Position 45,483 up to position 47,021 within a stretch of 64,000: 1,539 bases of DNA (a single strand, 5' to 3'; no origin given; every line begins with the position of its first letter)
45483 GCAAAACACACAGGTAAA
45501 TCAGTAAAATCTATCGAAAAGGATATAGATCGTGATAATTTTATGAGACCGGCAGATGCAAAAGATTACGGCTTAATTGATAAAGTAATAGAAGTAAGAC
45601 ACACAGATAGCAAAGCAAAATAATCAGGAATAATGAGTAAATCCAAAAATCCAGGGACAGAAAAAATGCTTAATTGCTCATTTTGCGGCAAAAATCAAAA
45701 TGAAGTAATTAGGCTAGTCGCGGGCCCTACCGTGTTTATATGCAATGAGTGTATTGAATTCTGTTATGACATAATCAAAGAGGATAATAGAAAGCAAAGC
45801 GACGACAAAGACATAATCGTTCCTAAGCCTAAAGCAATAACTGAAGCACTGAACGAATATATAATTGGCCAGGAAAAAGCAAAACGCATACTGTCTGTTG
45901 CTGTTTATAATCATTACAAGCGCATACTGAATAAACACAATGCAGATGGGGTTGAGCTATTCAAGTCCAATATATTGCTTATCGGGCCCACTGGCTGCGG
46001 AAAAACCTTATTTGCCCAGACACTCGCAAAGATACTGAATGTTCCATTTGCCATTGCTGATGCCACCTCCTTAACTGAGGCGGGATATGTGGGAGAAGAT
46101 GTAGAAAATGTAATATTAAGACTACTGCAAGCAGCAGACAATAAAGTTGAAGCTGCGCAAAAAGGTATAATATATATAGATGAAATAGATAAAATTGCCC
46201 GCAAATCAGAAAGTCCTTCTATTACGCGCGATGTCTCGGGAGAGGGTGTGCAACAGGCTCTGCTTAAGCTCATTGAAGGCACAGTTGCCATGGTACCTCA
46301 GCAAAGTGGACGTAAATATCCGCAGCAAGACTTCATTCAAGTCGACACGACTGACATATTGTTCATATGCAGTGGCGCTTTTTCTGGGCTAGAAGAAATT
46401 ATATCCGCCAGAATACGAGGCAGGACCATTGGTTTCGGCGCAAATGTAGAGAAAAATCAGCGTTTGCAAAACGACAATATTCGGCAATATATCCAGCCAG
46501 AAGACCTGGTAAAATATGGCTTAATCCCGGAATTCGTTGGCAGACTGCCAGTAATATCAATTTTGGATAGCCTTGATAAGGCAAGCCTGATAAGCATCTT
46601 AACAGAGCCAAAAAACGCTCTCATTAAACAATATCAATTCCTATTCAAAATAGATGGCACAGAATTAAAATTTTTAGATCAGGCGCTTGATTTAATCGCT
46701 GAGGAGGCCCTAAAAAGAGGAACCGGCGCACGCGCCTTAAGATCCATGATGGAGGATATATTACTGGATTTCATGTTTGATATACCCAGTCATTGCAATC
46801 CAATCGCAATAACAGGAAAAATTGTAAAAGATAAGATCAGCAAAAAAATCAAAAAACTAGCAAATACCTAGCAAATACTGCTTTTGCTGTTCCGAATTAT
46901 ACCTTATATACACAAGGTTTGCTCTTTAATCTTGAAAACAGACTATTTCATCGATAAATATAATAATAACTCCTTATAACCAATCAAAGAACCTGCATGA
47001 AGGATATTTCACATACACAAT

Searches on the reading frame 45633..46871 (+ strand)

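Call 71: search_protein_families(library=pfam, proteins=[window:45633-46871:+], max_evalue=0.00001)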
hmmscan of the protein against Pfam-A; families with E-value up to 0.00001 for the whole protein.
window:45633-46871:+ (412 aa): 6 families
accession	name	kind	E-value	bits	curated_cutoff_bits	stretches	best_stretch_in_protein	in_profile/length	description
PF07724.20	AAA_2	-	3.5e-34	118.7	27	1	111-308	3-166/166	AAA domain (Cdc48 subfamily)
PF00004.35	AAA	-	1.3e-17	64.9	21.2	1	114-220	1-98/131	ATPase family associated with various cellular activities (AAA)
PF06689.19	zf-C4_ClpX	-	4.6e-17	62.1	27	1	14-50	2-39/39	ClpX C4-type zinc finger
PF10431.15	ClpB_D2-small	-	1.3e-07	32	21.9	1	314-384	1-67/81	C-terminal, D2-small domain, of ClpB protein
PF07728.20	AAA_5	-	3.5e-07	30.7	22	1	113-190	1-80/139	AAA domain (dynein-related subfamily)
PF00493.29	MCM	-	5.8e-06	26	23.3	1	68-192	17-137/224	MCM P-loop domain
